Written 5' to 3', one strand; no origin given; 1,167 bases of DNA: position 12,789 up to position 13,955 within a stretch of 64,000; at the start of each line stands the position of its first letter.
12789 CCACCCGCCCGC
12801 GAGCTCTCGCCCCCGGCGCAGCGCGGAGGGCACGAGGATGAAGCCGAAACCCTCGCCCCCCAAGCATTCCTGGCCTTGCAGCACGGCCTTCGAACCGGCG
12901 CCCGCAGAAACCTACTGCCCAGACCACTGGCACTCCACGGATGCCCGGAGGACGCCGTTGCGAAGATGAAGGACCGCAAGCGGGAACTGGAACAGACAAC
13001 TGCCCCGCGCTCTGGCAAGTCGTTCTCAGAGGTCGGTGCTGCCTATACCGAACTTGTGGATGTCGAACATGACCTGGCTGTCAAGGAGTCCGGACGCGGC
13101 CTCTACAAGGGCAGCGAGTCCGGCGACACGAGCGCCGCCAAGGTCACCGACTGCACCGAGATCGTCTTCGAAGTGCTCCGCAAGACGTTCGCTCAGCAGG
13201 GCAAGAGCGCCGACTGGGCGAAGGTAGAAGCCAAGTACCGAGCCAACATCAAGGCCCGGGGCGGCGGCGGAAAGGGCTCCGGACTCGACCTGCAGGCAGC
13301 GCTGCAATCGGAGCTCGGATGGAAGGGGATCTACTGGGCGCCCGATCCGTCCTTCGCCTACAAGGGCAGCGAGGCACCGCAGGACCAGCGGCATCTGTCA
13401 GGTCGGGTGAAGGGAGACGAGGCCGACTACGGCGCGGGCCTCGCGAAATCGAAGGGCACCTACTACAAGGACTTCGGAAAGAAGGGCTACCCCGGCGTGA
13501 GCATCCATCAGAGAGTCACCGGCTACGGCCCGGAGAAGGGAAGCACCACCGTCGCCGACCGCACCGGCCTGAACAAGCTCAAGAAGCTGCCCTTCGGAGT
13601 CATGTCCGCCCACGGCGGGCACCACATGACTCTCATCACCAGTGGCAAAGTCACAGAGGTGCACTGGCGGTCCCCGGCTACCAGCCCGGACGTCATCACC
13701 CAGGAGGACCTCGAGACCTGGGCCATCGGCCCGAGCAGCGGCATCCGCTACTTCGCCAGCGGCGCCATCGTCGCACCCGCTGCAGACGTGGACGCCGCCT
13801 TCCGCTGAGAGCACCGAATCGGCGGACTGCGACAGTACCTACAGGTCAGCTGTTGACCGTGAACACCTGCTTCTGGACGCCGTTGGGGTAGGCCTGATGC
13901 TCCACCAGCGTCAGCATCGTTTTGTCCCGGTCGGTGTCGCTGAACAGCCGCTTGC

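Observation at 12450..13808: DUF4157 zincin-like protein fused to an uncharacterised Lys-rich Cys/His domain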

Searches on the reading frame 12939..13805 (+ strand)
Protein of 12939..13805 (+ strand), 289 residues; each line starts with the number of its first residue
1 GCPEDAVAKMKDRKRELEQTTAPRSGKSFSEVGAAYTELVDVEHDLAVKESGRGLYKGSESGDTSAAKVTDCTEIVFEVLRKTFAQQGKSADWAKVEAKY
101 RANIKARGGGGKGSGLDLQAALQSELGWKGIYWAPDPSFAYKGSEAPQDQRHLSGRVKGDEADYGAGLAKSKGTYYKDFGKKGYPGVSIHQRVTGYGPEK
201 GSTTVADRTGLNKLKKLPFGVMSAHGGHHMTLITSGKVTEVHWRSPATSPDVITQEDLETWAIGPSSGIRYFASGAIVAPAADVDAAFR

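Call 5: find_homologous_proteins(query=window:12939-13805:+, max_evalue=0.001)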
Query seq(289 aa) (289 aa): 25 proteins with E <= 0.001 among 1208 candidates.
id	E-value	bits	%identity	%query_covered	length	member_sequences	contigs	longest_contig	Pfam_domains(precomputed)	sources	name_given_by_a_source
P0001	4.9e-189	645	100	100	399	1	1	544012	PF13699.12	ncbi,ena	-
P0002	4.4e-132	458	74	100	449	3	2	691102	PF13699.12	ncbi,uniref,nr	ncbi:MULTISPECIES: eCIS core domain-containing protein [Rhodococcus]|uniref:eCIS core domain-contain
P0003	2.5e-118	413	67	100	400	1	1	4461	PF13699.12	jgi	jgi:hypothetical protein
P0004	1.0e-103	365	61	100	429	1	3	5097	PF13699.12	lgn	-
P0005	1.2e-94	335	57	99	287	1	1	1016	-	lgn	-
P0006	1.3e-94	335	59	99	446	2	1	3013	-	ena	-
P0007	2.0e-94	334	59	99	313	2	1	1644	-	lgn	-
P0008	7.4e-94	333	54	98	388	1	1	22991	-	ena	-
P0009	8.8e-94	332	59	98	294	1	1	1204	-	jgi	jgi:hypothetical protein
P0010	9.8e-89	316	55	98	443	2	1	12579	-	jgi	jgi:hypothetical protein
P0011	5.1e-88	313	54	96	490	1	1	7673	PF13699.12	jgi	-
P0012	2.9e-86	308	54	98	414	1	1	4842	-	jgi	jgi:hypothetical protein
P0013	5.6e-86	307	55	98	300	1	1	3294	-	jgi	-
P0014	2.0e-82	295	53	99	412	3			-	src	-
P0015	2.9e-82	294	53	99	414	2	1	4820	-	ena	-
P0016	9.3e-78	280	52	95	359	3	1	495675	-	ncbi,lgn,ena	-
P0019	5.4e-70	254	49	100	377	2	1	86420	-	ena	-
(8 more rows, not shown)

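Call 14: find_encoding_contigs(protein=P0002, flank=10000, max_places=3)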
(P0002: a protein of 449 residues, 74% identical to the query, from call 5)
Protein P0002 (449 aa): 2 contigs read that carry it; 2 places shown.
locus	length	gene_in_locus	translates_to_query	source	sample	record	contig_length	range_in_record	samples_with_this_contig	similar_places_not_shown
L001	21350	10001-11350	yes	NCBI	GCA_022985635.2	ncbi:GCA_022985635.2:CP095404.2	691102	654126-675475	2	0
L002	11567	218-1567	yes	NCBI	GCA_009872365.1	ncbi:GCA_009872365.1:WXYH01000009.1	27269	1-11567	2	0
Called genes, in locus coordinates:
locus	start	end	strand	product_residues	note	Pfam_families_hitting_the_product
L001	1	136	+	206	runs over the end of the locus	PF14065:Pvc16_N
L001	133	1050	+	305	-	-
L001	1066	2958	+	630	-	PF04984:Phage_sheath_1, PF17482:Phage_sheath_1C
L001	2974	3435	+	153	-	PF06841:Phage_T4_gp19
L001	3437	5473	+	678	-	PF17482:Phage_sheath_1C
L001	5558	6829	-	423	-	PF02985:HEAT (faint), PF13646:HEAT_2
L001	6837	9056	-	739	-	PF13699:eCIS_core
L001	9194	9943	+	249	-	-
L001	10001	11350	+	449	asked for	PF13699:eCIS_core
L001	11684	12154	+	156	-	PF06841:Phage_T4_gp19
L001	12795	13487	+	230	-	-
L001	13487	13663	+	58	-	-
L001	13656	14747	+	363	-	PF05954:Phage_GPD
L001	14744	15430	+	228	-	PF04717:Phage_base_V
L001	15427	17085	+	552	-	-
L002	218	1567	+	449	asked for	PF13699:eCIS_core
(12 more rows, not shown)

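Call 15: find_encoding_contigs(protein=P0001, flank=10000, max_places=3)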
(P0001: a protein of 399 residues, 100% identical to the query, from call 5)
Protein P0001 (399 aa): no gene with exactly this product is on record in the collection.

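Call 16: find_encoding_contigs(protein=P0016, flank=10000, max_places=2)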
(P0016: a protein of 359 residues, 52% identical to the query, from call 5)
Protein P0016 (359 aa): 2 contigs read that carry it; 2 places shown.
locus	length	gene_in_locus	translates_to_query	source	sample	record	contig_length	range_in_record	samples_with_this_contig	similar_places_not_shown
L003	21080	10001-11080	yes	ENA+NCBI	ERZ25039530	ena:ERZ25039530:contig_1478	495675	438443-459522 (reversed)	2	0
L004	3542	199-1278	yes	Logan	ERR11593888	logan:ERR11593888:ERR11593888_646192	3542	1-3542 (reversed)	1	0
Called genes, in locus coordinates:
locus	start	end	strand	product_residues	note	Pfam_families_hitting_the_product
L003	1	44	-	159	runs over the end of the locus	-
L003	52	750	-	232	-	PF00149:Metallophos (weak), PF12850:Metallophos_2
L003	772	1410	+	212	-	PF13302:Acetyltransf_3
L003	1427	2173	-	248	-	PF01061:ABC2_membrane, PF12698:ABC2_membrane_3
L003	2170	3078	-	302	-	PF00005:ABC_tran, PF13304:AAA_21 (weak)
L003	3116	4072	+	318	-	PF02541:Ppx-GppA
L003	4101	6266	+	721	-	PF13089:PP_kinase_N, PF02503:PP_kinase, PF17941:PP_kinase_C_1, PF13091:PLDc_2 (faint), PF13090:PP_kinase_C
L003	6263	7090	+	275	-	-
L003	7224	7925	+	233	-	PF13668:Ferritin_2, PF02915:Rubrerythrin (faint)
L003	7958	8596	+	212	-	PF13668:Ferritin_2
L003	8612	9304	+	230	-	PF00932:LTD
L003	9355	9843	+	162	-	PF10708:DUF2510, PF09685:MamF_MmsF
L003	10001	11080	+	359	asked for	-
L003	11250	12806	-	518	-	-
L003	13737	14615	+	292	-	PF01609:DDE_Tnp_1, PF13701:DDE_Tnp_1_4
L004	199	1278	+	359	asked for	-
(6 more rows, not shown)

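Call 17: find_encoding_contigs(protein=P0019, flank=10000, max_places=2)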
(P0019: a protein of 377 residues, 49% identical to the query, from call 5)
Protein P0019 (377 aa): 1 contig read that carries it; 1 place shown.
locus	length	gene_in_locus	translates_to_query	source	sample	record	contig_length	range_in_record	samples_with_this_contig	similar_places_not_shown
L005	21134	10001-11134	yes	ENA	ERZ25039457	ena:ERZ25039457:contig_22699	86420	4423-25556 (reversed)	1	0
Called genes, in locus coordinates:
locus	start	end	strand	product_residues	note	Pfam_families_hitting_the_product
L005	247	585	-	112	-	-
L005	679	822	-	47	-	PF06841:Phage_T4_gp19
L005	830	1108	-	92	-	PF06841:Phage_T4_gp19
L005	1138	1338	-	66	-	-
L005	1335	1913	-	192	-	PF04984:Phage_sheath_1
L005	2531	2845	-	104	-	-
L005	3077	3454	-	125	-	-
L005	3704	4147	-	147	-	-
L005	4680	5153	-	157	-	PF13699:eCIS_core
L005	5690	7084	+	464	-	PF13699:eCIS_core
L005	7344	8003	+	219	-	-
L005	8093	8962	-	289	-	PF01609:DDE_Tnp_1, PF13612:DDE_Tnp_1_3 (weak)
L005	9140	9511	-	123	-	-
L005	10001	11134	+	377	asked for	-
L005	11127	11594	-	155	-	-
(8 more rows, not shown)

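Call 18: predict_structure(alignment_id=A1)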
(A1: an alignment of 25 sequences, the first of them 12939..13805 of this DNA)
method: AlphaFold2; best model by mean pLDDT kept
length: 289 residues; sequences in the alignment: 25
mean_pLDDT: 92.6   pTM: 0.91
mean pLDDT of the five models: 92.6, 91.6, 91.4, 91.1, 91.0
residues with pLDDT >= 90: 232; 70-90: 36; 50-70: 21; < 50: 0
segments of 3 or more residues with pLDDT < 50: none
pLDDT, mean of each block of 10 residues (from residue 1): 82 98 98 98 98 97 97 97 98 98 86 91 99 94 68 65 94 90 93 95 94 98 92 97 97 96 85 93 98
secondary structure, 60 per line:
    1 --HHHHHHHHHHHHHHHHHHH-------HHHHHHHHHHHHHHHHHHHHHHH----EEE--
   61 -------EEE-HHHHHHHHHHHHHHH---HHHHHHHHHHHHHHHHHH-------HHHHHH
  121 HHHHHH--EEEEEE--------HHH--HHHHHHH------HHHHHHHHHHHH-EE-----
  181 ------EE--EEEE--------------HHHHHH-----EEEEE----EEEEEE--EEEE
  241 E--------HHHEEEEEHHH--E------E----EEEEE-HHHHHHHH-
elements in order: H3-21 H29-51 E56-58 E68-70 H72-86 H90-107 H115-126 E129-134 H148-154 H161-172 E191-194 H209-214 E220-224 E229-234 E237-241 E253-257 E275-279 H281-288

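Call 22: fold_search(model_id=the predicted structure, library=pdb)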
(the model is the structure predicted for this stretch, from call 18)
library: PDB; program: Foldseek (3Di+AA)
matches with E <= 10: 106; with E <= 0.001: 0
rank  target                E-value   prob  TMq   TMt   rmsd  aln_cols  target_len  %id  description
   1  9lni                  5.4e-01  0.47  0.19  0.25  10.4       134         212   11  Crystal structure of the de novo designed protein ZZ1 (released 2025-06-04)
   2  8pz3_B                8.4e-01  0.10  0.25  0.25  14.6       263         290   12  TssM - A USP-like DUB from B. pseudomallei (193-430) (released 2023-12-13)
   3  8ssk_C                9.4e-01  0.03  0.16  0.15  17.3       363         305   10  Citrobacter rodentium contact dependent growth inhibition (CDI) entry and toxin (CdiA-CT) domains (released 2024-05-15)
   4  4wvm_A                1.6e+00  0.06  0.14  0.07  20.1       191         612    9  Stonustoxin structure (released 2015-12-02)
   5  8d2j_A                2.2e+00  0.01  0.13  0.09  23.3       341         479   10  A novel insecticidal protein from ferns IPD113_Cow. (released 2023-11-08)
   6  5ejj_A                2.3e+00  0.09  0.27  0.17  10.4       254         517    8  Crystal structure of UfSP from C.elegans (released 2017-01-18)
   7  8r96_E                2.8e+00  0.03  0.11  0.11  12.9       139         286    9  Crystal structure of the cryorhodopsin CryoR2 at pH 4.6, type A crystals (released 2024-12-11)
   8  1kxm                  2.8e+00  0.02  0.14  0.14  18.9       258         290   12  Crystal structure of Cytochrome c Peroxidase with a Proposed Electron Transfer Pathway Excised to Form a Ligand Binding  (released 2002-03-06)
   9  8ojy_C                2.8e+00  0.02  0.11  0.05  18.0       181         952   13  Arabidopsis thaliana Phosphoenolpyruvate carboxylase PPC1 T778 mutant with bound malate (released 2024-04-03)
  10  9sgl_A                2.9e+00  0.01  0.12  0.07  19.8       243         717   14  S315T KatG mutant two Heme (released 2026-01-14)
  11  1qhu                  3.1e+00  0.04  0.11  0.08  10.6        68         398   16  MAMMALIAN BLOOD SERUM HAEMOPEXIN DEGLYCOSYLATED AND IN COMPLEX WITH ITS LIGAND HAEM (released 1999-10-06)
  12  8i1u_Q                3.1e+00  0.01  0.12  0.15  14.8       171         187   10  Human TRiC-PhLP2A complex in the closed state (released 2024-01-31)
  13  6f8e_MODEL_1_A        3.3e+00  0.03  0.15  0.28  10.0       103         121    7  PH domain from TgAPH (released 2019-01-30)
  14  8d2j_C                3.3e+00  0.01  0.13  0.09  23.2       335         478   10  A novel insecticidal protein from ferns IPD113_Cow. (released 2023-11-08)
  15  6ah0_L                3.5e+00  0.01  0.10  0.11  17.5       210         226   13  The Cryo-EM Structure of the Precusor of Human Pre-catalytic Spliceosome (pre-B complex) (released 2018-11-14)
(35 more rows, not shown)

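Call 23: fold_search(model_id=the predicted structure, library=viral)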
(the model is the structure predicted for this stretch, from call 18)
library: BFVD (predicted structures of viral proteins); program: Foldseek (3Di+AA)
matches with E <= 10: 141; with E <= 0.001: 0
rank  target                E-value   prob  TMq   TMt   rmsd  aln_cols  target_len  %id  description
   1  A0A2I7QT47            4.4e-01  0.23  0.14  0.29   5.0        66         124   18  (no name in the UniProt tables at hand)
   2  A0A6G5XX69            6.2e-01  0.33  0.30  0.22   9.6       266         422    9  (no name in the UniProt tables at hand)
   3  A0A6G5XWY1            9.3e-01  0.15  0.27  0.21  11.2       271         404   10  (no name in the UniProt tables at hand)
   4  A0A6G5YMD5            9.8e-01  0.01  0.10  0.10  18.9       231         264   10  (no name in the UniProt tables at hand)
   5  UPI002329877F         1.0e+00  0.02  0.14  0.10  25.2       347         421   13  (no name look-up for this kind of identifier)
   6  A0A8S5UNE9            1.3e+00  0.02  0.09  0.08  13.0       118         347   14  Major capsid protein [Myoviridae sp. ctwVB15]
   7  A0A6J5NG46            1.4e+00  0.06  0.15  0.08  10.4       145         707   16  Uncharacterized protein [uncultured Caudovirales phage]
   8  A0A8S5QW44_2          1.6e+00  0.08  0.18  0.07  17.2       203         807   10  Tail tape measure [Siphoviridae sp. ctzSN25]
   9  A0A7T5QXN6            1.6e+00  0.06  0.13  0.05  12.6       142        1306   15  Uncharacterized protein [Cronobacter phage A24]
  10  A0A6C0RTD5            1.6e+00  0.03  0.11  0.21   7.7        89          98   11  Uncharacterized protein [Streptomyces phage JXY1]
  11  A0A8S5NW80            1.6e+00  0.03  0.15  0.05  17.6       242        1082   15  Tail tape measure [Myoviridae sp. ctPT18]
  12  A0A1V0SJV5            1.7e+00  0.06  0.12  0.17   5.4        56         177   11  Uncharacterized protein [Klosneuvirus KNV1]
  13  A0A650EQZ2            1.8e+00  0.07  0.12  0.20   6.1        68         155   10  Capsid and scaffold protein [Lactococcus phage 5171F]
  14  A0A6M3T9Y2            2.0e+00  0.08  0.20  0.38  10.9       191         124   12  Uncharacterized protein [Sphingomonas phage Kharn]
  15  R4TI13                2.4e+00  0.08  0.16  0.40   5.2        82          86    5  Uncharacterized protein [Haloarcula californiae tailed virus 1]
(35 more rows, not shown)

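Call 25: search_solved_structures(query=A1, max_evalue=10, show_alignments=3)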
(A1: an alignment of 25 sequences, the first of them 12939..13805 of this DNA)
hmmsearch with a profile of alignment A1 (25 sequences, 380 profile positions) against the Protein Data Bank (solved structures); distinct sequences matched with E-value up to 10: 2.
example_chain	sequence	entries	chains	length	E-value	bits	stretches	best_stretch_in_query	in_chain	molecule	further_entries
5ekd_A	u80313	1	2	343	0.061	15.8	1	20-120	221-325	Tryptophan--tRNA ligase, mitochondrial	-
2djv_A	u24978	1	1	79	0.37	13.2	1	92-143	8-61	Methionyl-tRNA synthetase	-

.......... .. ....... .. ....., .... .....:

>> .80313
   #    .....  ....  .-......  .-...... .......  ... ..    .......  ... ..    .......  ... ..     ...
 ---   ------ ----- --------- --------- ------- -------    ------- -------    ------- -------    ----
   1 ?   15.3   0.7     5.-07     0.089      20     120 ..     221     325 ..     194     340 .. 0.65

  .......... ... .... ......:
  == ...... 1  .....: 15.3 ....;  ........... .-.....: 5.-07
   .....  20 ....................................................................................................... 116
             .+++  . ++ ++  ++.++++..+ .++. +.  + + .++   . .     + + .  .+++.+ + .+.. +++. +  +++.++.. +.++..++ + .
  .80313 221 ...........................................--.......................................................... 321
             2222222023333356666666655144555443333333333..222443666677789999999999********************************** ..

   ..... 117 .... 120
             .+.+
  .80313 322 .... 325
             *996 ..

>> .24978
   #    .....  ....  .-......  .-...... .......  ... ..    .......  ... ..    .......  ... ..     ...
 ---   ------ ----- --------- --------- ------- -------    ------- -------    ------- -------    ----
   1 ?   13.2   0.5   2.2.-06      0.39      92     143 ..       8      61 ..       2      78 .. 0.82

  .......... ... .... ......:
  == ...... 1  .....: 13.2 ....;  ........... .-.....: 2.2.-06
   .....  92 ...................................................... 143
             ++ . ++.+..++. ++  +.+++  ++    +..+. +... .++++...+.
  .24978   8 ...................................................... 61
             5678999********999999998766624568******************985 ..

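Call 36: find_related_loci(query=A1, collection=genome_contigs, flank=10000)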
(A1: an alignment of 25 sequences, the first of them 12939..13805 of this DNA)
Query A1 (289 aa) in genome_contigs; peptide patterns used: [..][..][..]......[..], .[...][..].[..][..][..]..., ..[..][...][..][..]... (x = any residue, [..] = any of these).
157 stretches matched a pattern; 15 encode a relative of the query (tblastn E <= 1e-3); 15 distinct loci.
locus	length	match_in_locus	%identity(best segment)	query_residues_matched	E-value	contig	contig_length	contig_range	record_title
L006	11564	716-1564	74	1-289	2e-140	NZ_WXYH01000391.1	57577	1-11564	Rhodococcus sp. T7 MLGJGCBP_392, whole genome shotgun sequence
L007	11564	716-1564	74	1-289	2e-140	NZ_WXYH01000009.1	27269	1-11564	Rhodococcus sp. T7 MLGJGCBP_9, whole genome shotgun sequence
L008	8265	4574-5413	58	3-289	2e-101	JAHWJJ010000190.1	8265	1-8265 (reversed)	MAG: Gemmatimonadetes bacterium isolate 0707_bin15 NODE_2226_length_8265_cov_6.518027, whole genome shotgun sequence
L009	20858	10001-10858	57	1-288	9e-101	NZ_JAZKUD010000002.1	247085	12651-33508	MAG: Accumulibacter sp. isolate UW18 Ga0556162_0000115, whole genome shotgun sequence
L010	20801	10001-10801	54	25-288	1e-83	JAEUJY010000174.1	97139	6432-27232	MAG: Myxococcales bacterium isolate new MAG-81 k141_913733, whole genome shotgun sequence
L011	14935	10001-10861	51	1-289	1e-80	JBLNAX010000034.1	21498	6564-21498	MAG: Acidobacteriota bacterium isolate MAG166 PRJNA951521_bin26_renamed_33, whole genome shotgun sequence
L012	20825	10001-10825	52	3-277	1e-78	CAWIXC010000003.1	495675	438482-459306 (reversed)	MAG: uncultured Actinomycetes bacterium isolate MFD04935.bin.2.5 genome assembly, contig: contig_1478, whole genome shot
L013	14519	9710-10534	49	1-288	6e-76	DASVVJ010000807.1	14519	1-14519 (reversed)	MAG TPA_asm: Myxococcaceae bacterium isolate SMAG_U3340 k141_382339, whole genome shotgun sequence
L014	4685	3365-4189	49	1-277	2e-73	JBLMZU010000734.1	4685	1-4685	MAG: Bacteroidota bacterium isolate MAG195 PRJNA951521_bin52_renamed_733, whole genome shotgun sequence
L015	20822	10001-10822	54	1-275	6e-85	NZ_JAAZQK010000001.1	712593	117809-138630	Rhizobacter sp. SG703 Ga0365349_01, whole genome shotgun sequence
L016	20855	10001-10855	60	1-289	1e-99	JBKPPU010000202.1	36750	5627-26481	MAG: Acidobacteriota bacterium isolate GS_EKS_MAG_00094 GS_EKS_000000536709, whole genome shotgun sequence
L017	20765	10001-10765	41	28-288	2e-43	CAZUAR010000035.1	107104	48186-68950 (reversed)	MAG TPA_asm: uncultured Kofleriaceae bacterium isolate binchicken_co242_106 genome assembly, contig: NODE_583_length_107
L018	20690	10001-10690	38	25-289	4e-43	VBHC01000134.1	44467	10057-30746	MAG: Chloroflexi bacterium isolate CF_94 14_0927_09_20cm_scaffold_579, whole genome shotgun sequence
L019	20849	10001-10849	35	8-289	1e-40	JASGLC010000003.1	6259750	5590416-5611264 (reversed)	MAG: Kofleriaceae bacterium isolate 5N094 JMF-2111-06-0005.ont.bin.94_2, whole genome shotgun sequence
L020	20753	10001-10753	43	5-289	8e-62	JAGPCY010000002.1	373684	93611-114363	MAG: Kofleriaceae bacterium isolate Gw_SlAct_bin_340 Gw_SlAct_11_length_373684_cov_39.255541, whole genome shotgun seque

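Call 38: search_protein_representatives(alignment_id=A1)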
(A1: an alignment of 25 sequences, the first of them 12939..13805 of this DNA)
Query: 25 sequences, 380 profile positions. Proteins with E-value up to 0.001 (for the whole library): 441; up to 1e-10: 262; up to 1e-30: 98. The best 150 are listed.
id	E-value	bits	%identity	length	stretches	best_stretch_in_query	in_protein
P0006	3.1e-172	589.5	-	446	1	3-379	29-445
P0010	6.8e-156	535.7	-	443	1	2-380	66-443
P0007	1.4e-151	521.6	-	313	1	73-380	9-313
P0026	1.9e-147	508.0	-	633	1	5-380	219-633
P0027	3.5e-145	500.5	-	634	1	64-380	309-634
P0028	6.3e-142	489.8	-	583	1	3-380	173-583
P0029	1.2e-138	478.9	-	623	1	17-350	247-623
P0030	2.5e-137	474.6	-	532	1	3-380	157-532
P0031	1.9e-136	471.7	-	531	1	33-379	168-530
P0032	6.6e-136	470.0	-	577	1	40-380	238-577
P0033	4.9e-134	463.8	-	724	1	24-380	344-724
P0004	1.7e-133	462.0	-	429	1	42-380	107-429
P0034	4.9e-131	453.9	-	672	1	65-380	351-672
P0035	2.2e-129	448.5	-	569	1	52-380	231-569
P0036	1.5e-122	426.0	-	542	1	39-380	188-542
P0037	4.7e-121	421.1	-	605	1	36-380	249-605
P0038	1.9e-118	412.5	-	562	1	18-380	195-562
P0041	7.2e-101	354.6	-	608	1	18-380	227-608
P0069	2.9e-63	230.9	-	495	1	85-379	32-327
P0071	1.3e-61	225.4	-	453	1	76-379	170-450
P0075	1.9e-58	215.0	-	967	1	102-380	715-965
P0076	2.7e-58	214.5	-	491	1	33-379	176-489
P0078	7.5e-56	206.5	-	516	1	106-379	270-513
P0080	3.0e-54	201.2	-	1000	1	63-380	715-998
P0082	1.3e-53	199.0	-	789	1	100-380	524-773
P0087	9.1e-51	189.7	-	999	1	96-380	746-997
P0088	3.2e-50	187.9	-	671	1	73-380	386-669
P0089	5.3e-50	187.2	-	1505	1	105-380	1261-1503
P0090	9.3e-49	183.1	-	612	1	95-380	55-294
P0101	8.6e-44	166.8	-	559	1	90-376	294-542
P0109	1.4e-37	146.3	-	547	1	61-376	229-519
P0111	1.9e-37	145.9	-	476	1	88-374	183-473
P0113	2.7e-32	128.9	-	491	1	99-378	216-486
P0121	2.0e-28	116.2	-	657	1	157-374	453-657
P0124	4.0e-27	111.9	-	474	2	157-372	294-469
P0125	6.4e-27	111.2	-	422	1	126-371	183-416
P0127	3.4e-25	105.6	-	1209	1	106-260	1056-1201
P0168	4.8e-19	85.3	-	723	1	157-371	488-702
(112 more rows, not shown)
